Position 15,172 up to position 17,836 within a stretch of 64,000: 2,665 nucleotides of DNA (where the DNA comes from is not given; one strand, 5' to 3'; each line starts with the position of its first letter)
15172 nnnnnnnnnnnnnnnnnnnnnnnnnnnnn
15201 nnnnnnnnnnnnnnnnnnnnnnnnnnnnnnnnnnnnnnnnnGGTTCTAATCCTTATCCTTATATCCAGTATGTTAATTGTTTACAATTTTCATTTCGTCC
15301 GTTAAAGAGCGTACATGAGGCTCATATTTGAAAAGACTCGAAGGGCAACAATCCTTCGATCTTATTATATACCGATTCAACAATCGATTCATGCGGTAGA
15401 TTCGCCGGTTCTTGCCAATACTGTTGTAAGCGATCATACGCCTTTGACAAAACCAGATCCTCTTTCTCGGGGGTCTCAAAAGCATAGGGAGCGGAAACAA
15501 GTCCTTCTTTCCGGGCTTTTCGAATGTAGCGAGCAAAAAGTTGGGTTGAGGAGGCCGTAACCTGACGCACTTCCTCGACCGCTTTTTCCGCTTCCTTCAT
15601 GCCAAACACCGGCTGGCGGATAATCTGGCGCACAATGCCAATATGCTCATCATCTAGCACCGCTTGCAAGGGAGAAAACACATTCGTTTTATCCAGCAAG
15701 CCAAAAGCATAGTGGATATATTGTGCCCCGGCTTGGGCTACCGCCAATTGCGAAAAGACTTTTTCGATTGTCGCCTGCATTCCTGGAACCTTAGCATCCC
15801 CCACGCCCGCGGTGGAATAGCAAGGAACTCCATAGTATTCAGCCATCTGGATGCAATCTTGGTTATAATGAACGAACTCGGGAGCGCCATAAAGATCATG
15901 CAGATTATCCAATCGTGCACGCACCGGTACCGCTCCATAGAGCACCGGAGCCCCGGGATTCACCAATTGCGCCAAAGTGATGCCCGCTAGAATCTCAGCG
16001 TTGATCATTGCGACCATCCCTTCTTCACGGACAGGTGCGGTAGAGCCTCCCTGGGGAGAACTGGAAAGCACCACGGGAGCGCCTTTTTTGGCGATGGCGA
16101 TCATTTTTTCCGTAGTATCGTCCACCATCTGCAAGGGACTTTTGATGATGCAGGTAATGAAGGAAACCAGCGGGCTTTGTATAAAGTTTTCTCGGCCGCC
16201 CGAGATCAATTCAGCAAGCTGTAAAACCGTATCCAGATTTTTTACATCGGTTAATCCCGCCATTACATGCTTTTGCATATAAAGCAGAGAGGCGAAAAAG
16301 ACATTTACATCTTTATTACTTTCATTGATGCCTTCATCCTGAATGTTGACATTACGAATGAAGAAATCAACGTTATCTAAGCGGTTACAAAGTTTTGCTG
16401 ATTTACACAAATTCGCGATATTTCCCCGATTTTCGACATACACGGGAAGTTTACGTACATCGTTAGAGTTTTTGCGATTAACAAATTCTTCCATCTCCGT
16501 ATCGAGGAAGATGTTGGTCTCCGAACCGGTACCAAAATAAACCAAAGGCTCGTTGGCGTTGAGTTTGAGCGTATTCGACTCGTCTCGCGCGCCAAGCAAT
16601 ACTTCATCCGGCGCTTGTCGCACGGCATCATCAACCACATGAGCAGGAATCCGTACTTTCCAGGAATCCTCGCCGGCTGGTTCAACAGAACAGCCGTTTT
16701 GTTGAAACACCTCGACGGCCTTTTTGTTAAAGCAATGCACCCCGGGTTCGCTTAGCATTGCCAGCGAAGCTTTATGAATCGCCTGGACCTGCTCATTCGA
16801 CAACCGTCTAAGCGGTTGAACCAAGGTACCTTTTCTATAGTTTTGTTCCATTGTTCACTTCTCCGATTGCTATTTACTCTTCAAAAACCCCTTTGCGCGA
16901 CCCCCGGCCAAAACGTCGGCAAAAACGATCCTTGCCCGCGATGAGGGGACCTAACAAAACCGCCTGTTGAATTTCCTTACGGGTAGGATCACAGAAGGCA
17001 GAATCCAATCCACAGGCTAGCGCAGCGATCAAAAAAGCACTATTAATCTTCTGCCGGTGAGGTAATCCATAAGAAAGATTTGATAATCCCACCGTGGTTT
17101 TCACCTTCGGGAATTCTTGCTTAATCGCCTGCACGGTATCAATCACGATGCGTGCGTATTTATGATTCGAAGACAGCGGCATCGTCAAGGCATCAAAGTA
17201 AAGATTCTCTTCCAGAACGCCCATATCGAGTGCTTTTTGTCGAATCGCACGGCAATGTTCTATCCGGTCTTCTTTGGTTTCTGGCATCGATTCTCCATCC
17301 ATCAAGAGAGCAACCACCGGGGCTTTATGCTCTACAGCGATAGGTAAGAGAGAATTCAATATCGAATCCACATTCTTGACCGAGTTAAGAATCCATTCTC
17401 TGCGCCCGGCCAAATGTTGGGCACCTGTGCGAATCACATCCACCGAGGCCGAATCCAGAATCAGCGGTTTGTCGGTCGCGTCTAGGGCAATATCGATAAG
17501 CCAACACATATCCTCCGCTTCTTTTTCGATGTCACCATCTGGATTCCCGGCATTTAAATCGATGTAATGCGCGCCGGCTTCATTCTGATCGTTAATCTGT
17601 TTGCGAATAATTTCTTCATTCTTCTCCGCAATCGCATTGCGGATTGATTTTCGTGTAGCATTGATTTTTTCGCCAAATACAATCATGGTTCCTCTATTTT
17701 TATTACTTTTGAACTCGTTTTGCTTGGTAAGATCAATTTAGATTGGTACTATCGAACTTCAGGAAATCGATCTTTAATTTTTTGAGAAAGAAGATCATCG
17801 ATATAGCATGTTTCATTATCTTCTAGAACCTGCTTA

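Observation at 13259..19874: Split-MetH-style corrinoid methyltransferase operon with two MttB-superfamily paralogs in a PVC-like genome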

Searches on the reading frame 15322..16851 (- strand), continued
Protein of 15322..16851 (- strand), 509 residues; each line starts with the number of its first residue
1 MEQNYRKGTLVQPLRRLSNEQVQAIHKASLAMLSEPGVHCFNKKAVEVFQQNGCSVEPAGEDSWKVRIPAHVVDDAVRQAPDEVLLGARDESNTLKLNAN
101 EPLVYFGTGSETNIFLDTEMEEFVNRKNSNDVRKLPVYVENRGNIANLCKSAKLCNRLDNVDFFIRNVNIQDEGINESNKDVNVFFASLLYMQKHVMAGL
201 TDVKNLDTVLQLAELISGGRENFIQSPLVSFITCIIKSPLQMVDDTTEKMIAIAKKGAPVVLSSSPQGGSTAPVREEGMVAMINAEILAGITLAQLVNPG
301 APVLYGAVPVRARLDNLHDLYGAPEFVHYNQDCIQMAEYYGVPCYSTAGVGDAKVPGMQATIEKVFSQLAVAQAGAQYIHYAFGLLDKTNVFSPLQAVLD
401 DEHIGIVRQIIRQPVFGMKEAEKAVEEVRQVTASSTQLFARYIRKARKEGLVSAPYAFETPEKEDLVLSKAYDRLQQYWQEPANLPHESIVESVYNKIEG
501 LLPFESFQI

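Call 120: fold_search(model_id=the predicted structure, library=pdb)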
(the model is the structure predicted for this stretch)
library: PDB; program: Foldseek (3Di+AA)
matches with E <= 10: 992; with E <= 0.001: 10
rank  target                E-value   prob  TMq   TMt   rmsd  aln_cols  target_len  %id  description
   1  7xcl_A                2.7e-31  1.00  0.82  0.85   3.5       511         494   23  Crystal structure of trimethylamine methyltransferase MttB from Methanosarcina barkeri at 2.5 A resolution (released 2023-01-18)
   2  7xcm_C                1.6e-30  1.00  0.82  0.84   4.4       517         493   24  Crystal structure of sulfite MttB structure at 3.2 A resolution (released 2023-01-18)
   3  7xcm_A                1.1e-29  1.00  0.80  0.83   4.2       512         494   23  Crystal structure of sulfite MttB structure at 3.2 A resolution (released 2023-01-18)
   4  7xcl_C                1.3e-29  1.00  0.83  0.85   3.8       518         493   24  Crystal structure of trimethylamine methyltransferase MttB from Methanosarcina barkeri at 2.5 A resolution (released 2023-01-18)
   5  7xcn_A                3.5e-29  1.00  0.82  0.85   3.4       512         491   24  Crystal structure of the MttB-MttC complex at 2.7 A resolution (released 2023-01-18)
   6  2qne_A                7.5e-29  1.00  0.79  0.85   4.0       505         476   22  Crystal structure of putative methyltransferase (ZP_00558420.1) from Desulfitobacterium hafniense Y51 at 2.30 A resolu (released 2007-08-14)
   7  9yce_B                2.7e-28  1.00  0.78  0.83   4.0       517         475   22  Active site of MtgB, a glycine betaine methyltransferase from the MttB superfamily (released 2026-03-11)
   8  9yce_A                9.5e-28  1.00  0.78  0.83   3.9       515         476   22  Active site of MtgB, a glycine betaine methyltransferase from the MttB superfamily (released 2026-03-11)
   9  2qne_B                3.7e-27  1.00  0.78  0.84   3.8       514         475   22  Crystal structure of putative methyltransferase (ZP_00558420.1) from Desulfitobacterium hafniense Y51 at 2.30 A resolu (released 2007-08-14)
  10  4yyc                  1.3e-23  1.00  0.77  0.82   4.7       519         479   16  Crystal structure of trimethylamine methyltransferase from Sinorhizobium meliloti in complex with unknown ligand (released 2015-04-08)
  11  4n4p_A                1.5e-03  0.99  0.27  0.43  15.6       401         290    9  Crystal Structure of N-acetylneuraminate lyase from Mycoplasma synoviae, crystal form I (released 2014-05-21)
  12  3fyp_A                3.0e-03  0.99  0.30  0.51  10.2       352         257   10  Crystal structure of the quadruple mutant (N23C/C246S/D247E/P249A) of 3-deoxy-D-manno-octulosonate 8-phosphate synthas (released 2009-03-31)
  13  4n4p_C                3.6e-03  0.98  0.27  0.43  15.2       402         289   10  Crystal Structure of N-acetylneuraminate lyase from Mycoplasma synoviae, crystal form I (released 2014-05-21)
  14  3eb2_D                4.9e-03  0.89  0.24  0.36  15.6       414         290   10  Crystal structure of Dihydrodipicolinate Synthase from Rhodopseudomonas palustris at 2.0A resolution (released 2008-09-02)
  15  5voo_C                6.1e-03  0.99  0.31  0.50   9.2       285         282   12  Methionine synthase folate-binding domain with methyltetrahydrofolate from Thermus thermophilus HB8 (released 2018-01-17)
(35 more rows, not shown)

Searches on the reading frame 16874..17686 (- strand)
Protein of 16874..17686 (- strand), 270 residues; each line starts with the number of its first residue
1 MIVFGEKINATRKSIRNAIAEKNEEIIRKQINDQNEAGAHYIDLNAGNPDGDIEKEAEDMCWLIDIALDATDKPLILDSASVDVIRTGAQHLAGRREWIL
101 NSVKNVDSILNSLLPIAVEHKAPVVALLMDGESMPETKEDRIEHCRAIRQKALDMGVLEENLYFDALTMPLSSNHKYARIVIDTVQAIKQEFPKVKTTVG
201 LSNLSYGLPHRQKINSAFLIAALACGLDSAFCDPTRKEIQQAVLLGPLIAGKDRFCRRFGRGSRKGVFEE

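Call 3: search_protein_families(library=pfam, proteins=[window:16874-17686:-], max_evalue=0.01)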
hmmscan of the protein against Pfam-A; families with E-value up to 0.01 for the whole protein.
window:16874-17686:- (270 aa): 2 families
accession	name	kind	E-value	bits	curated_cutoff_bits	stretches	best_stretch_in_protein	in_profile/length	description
PF00809.28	Pterin_bind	-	9.4e-20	71.7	25.5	1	6-229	2-240/244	Pterin binding enzyme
PF03599.22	CdhD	-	0.00056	19.2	24.8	1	8-133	41-156/387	CO dehydrogenase/acetyl-CoA synthase delta subunit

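Call 4: search_protein_families(library=ncbifam, proteins=[window:16874-17686:-], max_evalue=0.01)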
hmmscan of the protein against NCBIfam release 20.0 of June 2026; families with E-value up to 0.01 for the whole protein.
window:16874-17686:- (270 aa): 5 families
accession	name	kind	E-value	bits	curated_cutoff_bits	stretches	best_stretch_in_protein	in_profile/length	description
NF005719.0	PRK07535.1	domain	3.5e-72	242.7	259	1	1-268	1-263/268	methyltetrahydrofolate:corrinoid/iron-sulfur protein methyltransferase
NF040758.1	CODH_ACS_meth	exception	2.6e-34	118.8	370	1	2-255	5-254/261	carbon monoxide dehydrogenase/acetyl-CoA synthase methytransferase subunit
TIGR02082.1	metH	equivalog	3.7e-31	107.7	1010.85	1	2-235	344-587/1182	methionine synthase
NF007024.0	PRK09490.1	equivalog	8.1e-17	60.3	1497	1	3-234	362-603/1234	methionine synthase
NF002142.0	PRK00979.1-1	subfamily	0.0059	15.6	287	1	57-192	79-209/306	tetrahydromethanopterin S-methyltransferase subunit H family protein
